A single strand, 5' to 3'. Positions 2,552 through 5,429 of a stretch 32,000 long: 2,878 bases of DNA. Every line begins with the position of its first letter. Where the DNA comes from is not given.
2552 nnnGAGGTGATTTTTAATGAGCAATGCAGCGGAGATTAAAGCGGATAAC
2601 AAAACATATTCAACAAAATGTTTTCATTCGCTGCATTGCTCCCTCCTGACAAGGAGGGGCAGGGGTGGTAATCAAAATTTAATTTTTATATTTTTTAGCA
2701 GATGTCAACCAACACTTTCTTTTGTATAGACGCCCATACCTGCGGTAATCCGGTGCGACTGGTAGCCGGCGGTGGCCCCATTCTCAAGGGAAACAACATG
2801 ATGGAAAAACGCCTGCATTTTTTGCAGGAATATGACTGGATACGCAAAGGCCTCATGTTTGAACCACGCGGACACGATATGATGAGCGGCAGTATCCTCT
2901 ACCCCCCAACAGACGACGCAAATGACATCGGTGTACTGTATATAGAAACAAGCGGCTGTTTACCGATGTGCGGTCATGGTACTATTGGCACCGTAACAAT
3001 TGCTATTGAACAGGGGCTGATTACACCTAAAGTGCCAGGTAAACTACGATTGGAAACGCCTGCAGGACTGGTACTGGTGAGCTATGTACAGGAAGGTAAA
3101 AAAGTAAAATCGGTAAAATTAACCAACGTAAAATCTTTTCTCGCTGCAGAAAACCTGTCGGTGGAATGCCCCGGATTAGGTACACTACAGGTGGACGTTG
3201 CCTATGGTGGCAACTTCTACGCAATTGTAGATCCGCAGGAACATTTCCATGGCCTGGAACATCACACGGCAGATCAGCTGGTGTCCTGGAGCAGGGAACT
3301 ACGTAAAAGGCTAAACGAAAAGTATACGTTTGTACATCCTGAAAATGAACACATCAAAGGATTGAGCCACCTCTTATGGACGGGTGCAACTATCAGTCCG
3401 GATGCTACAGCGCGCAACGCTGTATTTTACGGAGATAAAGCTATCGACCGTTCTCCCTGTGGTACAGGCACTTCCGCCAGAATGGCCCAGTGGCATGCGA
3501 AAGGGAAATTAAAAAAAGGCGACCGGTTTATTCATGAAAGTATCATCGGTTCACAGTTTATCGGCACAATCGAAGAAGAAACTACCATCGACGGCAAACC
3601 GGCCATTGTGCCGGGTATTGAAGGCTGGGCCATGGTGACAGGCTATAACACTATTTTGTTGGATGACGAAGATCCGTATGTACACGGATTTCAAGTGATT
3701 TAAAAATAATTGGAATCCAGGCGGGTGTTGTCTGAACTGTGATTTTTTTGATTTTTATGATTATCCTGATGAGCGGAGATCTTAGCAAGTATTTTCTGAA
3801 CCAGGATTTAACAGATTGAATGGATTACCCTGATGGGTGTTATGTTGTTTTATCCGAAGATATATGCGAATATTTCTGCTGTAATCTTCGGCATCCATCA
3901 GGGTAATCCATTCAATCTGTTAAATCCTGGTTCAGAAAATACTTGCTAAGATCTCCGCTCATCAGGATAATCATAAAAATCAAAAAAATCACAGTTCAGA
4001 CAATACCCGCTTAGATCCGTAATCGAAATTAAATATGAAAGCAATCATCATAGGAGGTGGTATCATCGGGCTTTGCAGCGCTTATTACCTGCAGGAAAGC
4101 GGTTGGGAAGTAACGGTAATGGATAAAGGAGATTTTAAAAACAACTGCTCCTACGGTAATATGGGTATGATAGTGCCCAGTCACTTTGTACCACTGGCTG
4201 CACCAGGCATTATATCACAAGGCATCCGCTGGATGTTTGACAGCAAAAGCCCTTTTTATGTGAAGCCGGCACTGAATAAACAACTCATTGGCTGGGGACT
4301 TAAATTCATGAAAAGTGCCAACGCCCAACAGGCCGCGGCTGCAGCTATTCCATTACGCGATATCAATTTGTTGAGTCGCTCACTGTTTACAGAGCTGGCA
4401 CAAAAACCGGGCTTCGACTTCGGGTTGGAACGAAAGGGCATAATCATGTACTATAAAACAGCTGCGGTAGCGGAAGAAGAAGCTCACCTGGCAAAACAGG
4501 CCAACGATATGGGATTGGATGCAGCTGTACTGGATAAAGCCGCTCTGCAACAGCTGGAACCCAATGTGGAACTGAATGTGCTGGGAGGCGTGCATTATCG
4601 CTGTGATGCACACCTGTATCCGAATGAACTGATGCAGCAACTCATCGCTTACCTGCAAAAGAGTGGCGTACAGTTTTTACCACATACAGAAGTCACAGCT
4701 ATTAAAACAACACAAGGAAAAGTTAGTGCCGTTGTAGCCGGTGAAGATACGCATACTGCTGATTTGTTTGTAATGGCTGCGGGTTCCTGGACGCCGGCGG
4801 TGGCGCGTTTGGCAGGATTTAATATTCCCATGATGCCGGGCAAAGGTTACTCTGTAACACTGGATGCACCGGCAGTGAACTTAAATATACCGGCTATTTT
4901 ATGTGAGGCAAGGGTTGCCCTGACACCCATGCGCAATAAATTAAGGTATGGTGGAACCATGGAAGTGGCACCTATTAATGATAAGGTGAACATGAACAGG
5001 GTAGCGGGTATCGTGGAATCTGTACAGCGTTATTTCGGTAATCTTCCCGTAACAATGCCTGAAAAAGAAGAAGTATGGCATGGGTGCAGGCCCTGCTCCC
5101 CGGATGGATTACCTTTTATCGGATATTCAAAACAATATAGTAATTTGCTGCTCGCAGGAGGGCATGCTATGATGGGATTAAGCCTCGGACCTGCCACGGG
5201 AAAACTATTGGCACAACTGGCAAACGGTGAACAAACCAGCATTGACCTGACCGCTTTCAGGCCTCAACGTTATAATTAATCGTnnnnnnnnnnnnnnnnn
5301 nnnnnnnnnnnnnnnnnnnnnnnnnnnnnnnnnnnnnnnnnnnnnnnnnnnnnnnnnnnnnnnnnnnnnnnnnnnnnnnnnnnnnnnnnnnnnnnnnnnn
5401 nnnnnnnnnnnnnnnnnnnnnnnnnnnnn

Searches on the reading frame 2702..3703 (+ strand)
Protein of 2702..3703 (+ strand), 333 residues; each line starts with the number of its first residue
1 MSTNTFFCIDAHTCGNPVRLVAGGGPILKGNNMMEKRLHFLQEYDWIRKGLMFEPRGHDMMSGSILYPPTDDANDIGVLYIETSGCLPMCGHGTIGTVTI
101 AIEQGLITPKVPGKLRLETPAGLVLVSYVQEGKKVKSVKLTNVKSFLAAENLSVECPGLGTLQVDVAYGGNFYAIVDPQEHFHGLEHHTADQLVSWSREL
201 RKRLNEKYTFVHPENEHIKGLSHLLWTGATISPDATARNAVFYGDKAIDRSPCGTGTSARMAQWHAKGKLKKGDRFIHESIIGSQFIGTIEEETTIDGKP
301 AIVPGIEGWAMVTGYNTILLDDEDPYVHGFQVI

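Call 13: search_protein_families(library=pfam, proteins=[window:2702-3703:+])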
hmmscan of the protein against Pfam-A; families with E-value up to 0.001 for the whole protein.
window:2702-3703:+ (333 aa): 3 families
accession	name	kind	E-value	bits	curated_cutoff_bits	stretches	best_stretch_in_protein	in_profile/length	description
PF05544.16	Pro_racemase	-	8.5e-134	446.2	27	1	8-331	1-325/325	Proline racemase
PF01678.24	DAP_epimerase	-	2.3e-05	24.9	34.7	0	88-136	66-112/121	Diaminopimelate epimerase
PF02567.21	PhzC-PhzF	-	0.00032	20.7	27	1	67-136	44-110/281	Phenazine biosynthesis-like protein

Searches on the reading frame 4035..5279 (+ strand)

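Call 13: search_protein_families(library=pfam, proteins=[window:4035-5279:+])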
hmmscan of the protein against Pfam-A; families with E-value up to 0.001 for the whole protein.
window:4035-5279:+ (414 aa): 8 families
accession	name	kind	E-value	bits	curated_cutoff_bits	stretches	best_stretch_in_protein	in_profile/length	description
PF01266.30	DAO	-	1.1e-68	232.7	27.9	1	3-395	2-353/353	FAD dependent oxidoreductase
PF00070.33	Pyr_redox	-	2e-09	38.3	22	0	2-33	1-32/82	Pyridine nucleotide-disulphide oxidoreductase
PF07992.20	Pyr_redox_2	-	2.2e-08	34.3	26.1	0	194-251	178-237/291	Pyridine nucleotide-disulphide oxidoreductase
PF00890.30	FAD_binding_2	-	7.8e-08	32.4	20.4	0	3-39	2-41/414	FAD binding domain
PF01494.25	FAD_binding_3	-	7e-07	29.2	22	0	190-263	92-170/349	FAD binding domain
PF13450.12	NAD_binding_8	-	5.9e-06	26.9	21.9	1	5-33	1-29/68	NAD(P)-binding Rossmann-like domain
PF03486.20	HI0933_like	-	6.2e-06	26.3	50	0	2-32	2-32/244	HI0933-like protein Rossmann domain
PF13738.12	Pyr_redox_3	-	0.00017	21.4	30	0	4-36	1-34/305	Pyridine nucleotide-disulphide oxidoreductase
